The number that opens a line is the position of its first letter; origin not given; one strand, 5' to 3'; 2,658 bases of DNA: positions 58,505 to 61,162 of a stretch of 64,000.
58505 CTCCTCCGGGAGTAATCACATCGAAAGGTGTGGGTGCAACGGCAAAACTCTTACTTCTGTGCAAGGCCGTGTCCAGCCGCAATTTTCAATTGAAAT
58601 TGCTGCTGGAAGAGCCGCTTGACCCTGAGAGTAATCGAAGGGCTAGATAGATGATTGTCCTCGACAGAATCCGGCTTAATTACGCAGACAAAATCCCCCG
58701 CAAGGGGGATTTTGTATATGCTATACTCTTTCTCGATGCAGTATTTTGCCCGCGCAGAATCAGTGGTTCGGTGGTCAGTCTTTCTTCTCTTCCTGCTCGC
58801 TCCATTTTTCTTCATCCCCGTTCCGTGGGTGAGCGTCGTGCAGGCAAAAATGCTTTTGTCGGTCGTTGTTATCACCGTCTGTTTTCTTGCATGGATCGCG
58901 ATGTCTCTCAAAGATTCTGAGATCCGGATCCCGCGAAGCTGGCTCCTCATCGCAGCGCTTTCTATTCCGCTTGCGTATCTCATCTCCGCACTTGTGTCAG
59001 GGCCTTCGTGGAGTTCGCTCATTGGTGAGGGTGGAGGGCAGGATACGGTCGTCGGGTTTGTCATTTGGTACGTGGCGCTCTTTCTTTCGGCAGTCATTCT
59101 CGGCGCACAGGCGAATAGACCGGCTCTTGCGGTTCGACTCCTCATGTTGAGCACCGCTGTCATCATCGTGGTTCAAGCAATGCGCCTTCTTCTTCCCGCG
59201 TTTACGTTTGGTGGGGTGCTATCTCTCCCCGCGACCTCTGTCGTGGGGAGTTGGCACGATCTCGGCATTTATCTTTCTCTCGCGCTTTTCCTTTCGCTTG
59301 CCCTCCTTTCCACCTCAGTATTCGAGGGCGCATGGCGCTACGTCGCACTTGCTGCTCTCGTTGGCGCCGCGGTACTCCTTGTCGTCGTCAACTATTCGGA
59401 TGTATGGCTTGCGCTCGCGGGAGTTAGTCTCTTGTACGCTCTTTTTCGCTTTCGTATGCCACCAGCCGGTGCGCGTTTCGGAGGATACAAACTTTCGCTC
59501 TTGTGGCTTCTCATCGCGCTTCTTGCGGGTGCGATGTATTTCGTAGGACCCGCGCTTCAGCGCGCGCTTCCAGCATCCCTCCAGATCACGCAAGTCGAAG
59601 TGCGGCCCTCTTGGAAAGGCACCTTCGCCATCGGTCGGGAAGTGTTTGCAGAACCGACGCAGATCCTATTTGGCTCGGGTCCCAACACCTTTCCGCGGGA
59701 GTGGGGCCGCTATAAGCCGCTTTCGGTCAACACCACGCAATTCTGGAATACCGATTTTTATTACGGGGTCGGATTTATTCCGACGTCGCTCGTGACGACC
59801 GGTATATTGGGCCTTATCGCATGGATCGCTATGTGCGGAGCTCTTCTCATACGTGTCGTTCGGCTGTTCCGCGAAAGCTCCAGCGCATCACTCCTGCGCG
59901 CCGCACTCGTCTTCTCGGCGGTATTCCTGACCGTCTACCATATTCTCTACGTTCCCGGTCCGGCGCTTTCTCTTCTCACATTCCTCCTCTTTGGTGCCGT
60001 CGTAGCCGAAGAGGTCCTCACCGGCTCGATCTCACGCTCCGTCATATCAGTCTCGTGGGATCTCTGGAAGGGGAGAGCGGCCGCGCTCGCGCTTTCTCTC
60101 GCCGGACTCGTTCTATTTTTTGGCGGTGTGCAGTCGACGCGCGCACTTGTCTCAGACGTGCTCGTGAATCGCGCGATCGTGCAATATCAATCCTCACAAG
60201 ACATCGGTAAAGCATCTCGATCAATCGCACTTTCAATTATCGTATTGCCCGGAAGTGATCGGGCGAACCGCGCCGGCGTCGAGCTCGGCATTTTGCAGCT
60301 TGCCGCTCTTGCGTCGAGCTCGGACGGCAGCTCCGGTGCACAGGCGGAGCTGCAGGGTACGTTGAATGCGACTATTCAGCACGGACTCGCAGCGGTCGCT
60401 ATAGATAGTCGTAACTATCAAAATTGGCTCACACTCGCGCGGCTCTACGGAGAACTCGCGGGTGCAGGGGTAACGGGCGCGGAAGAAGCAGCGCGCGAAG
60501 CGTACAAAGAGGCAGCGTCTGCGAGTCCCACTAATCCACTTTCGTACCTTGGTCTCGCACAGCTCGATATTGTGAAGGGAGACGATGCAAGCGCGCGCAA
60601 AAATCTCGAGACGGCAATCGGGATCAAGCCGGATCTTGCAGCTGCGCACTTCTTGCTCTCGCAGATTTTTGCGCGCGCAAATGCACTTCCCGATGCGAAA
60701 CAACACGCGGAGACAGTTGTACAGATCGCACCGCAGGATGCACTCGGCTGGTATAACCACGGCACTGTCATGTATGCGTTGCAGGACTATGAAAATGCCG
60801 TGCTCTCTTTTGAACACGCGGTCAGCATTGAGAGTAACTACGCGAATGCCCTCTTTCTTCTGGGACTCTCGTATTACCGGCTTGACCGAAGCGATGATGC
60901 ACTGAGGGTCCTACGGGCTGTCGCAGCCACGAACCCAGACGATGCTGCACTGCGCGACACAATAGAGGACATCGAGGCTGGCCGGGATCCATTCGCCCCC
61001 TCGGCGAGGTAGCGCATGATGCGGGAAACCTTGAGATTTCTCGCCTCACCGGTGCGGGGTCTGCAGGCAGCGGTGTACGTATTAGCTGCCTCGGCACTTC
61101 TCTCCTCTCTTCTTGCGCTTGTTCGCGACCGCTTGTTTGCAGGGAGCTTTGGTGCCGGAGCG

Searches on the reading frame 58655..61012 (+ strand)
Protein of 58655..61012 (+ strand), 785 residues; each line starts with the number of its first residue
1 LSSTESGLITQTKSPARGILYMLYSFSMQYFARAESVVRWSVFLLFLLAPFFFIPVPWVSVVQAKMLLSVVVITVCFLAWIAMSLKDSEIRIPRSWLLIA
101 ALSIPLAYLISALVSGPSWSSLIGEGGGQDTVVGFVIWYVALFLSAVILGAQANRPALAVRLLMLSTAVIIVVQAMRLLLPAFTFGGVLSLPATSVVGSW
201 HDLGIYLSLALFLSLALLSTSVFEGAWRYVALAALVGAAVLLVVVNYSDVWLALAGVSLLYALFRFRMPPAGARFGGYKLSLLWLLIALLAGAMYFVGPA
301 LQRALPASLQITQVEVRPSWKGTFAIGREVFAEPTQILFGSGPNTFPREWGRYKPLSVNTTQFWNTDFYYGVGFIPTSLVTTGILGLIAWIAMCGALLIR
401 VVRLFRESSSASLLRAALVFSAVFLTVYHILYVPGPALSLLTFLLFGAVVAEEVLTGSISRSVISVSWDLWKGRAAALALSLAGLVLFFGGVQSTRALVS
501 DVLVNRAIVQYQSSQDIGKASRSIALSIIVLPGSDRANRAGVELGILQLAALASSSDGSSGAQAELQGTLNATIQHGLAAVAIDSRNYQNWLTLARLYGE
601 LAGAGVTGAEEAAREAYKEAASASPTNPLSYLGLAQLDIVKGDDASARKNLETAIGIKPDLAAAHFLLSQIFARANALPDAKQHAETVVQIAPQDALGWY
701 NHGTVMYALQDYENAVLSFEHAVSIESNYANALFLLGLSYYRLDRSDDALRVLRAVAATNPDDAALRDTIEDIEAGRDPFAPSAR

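Call 86: search_protein_families(library=pfam, proteins=[window:58655-61012:+], max_evalue=0.0001)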
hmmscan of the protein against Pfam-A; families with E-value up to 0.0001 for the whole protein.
window:58655-61012:+ (785 aa): 11 families
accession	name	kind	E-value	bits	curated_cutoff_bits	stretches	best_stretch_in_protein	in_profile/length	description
PF07719.23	TPR_2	-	8.7e-14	50.9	27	0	730-763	1-34/34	Tetratricopeptide repeat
PF14559.12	TPR_19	-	1.4e-13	51.3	25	1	708-767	3-62/68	Tetratricopeptide repeat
PF13414.12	TPR_11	-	5.3e-12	45.7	26.8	1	705-743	3-41/42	TPR repeat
PF23914.1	TPR_CcmH_CycH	-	1.7e-09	38.1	42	0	690-764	44-121/158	Cytochrome c-type biogenesis protein H TPR domain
PF13181.12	TPR_8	-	1.4e-08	34.7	25.7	0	699-728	4-33/34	Tetratricopeptide repeat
PF13431.12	TPR_17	-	1.4e-07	31.6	24.4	0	719-750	2-33/34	Tetratricopeptide repeat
PF13432.12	TPR_16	-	2.9e-07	31.2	32.7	0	701-764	2-65/65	Tetratricopeptide repeat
PF13428.12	TPR_14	-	3.2e-07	30.8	23.5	0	731-767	2-38/44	Tetratricopeptide repeat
PF25063.1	ARM_TT21_C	-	4.5e-06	27.1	35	1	594-770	22-204/209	Tetratricopeptide repeat protein 21 C-terminal ARM domain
PF13371.12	TPR_9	-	2.4e-05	24.7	35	0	669-726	2-59/73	Tetratricopeptide repeat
PF13174.12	TPR_6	-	2.5e-05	25.1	26.3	0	732-762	2-32/33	Tetratricopeptide repeat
